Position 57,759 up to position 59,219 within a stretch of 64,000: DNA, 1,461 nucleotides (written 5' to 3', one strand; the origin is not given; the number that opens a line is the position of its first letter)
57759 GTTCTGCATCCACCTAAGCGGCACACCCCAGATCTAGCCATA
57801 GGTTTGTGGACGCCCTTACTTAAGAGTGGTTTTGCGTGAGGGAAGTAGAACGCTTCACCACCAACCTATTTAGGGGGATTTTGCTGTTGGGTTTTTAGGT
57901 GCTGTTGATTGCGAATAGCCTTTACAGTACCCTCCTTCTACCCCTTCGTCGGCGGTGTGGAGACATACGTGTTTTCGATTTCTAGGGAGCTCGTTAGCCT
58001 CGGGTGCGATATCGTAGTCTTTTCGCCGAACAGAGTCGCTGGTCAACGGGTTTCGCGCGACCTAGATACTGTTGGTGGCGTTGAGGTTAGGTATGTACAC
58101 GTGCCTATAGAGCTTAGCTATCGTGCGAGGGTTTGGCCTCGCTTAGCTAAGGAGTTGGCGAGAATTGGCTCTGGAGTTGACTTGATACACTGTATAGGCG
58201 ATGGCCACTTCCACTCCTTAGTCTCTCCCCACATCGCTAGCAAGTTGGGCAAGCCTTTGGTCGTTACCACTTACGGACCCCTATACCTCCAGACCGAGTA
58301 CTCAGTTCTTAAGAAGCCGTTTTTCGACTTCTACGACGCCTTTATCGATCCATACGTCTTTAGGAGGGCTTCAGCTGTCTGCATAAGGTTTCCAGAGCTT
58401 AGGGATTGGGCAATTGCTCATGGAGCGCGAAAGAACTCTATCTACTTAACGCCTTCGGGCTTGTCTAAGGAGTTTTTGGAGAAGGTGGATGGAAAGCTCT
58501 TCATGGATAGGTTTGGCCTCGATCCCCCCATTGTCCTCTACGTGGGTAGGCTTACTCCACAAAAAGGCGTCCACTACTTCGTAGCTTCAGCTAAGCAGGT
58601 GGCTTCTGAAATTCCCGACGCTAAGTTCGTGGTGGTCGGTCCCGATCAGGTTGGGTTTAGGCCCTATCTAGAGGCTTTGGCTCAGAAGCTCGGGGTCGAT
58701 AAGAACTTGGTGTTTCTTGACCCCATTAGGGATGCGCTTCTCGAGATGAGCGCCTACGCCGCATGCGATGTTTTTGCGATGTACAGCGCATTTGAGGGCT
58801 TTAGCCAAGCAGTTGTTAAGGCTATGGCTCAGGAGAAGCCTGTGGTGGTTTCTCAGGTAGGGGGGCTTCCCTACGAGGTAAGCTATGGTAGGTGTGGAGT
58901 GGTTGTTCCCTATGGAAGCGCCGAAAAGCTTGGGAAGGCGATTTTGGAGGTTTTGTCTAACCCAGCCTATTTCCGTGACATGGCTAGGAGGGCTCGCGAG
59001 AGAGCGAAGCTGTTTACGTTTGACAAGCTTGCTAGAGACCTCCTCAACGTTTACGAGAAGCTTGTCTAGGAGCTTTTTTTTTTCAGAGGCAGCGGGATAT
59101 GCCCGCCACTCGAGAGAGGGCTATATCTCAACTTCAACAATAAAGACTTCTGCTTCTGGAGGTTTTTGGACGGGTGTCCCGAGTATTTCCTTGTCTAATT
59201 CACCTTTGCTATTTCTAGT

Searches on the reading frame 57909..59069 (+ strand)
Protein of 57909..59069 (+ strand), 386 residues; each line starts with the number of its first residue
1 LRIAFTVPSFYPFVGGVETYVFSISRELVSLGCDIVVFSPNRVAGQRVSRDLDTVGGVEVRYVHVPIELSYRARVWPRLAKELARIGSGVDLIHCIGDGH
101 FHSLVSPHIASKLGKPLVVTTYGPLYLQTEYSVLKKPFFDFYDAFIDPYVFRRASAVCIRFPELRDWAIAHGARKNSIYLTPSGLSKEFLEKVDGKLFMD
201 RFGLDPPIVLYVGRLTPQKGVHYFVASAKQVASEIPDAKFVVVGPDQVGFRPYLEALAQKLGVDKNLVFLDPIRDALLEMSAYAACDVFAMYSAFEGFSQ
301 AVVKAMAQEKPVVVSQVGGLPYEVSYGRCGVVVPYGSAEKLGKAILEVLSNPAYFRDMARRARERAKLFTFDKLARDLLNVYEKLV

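Call 11: search_protein_families(library=pfam, proteins=[window:57909-59069:+], max_evalue=0.01)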
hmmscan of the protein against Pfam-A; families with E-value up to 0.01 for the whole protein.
window:57909-59069:+ (386 aa): 5 families
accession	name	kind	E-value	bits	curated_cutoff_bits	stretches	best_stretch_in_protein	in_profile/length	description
PF00534.26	Glycos_transf_1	-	3.2e-30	105.4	26.4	1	204-365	13-172/172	Glycosyl transferases group 1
PF13692.12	Glyco_trans_1_4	-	2.4e-28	99.6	27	1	207-351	2-142/142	Glycosyl transferases group 1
PF13579.12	Glyco_trans_4_4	-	3.3e-14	53.9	29.7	1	15-182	1-156/158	Glycosyl transferase 4-like domain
PF13439.12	Glyco_transf_4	-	9.6e-14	52.2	28.5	1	14-185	1-166/170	Glycosyltransferase Family 4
PF20706.3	GT4-conflict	-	1.6e-07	31.1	26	1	205-376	196-383/385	Family 4 Glycosyltransferase in conflict systems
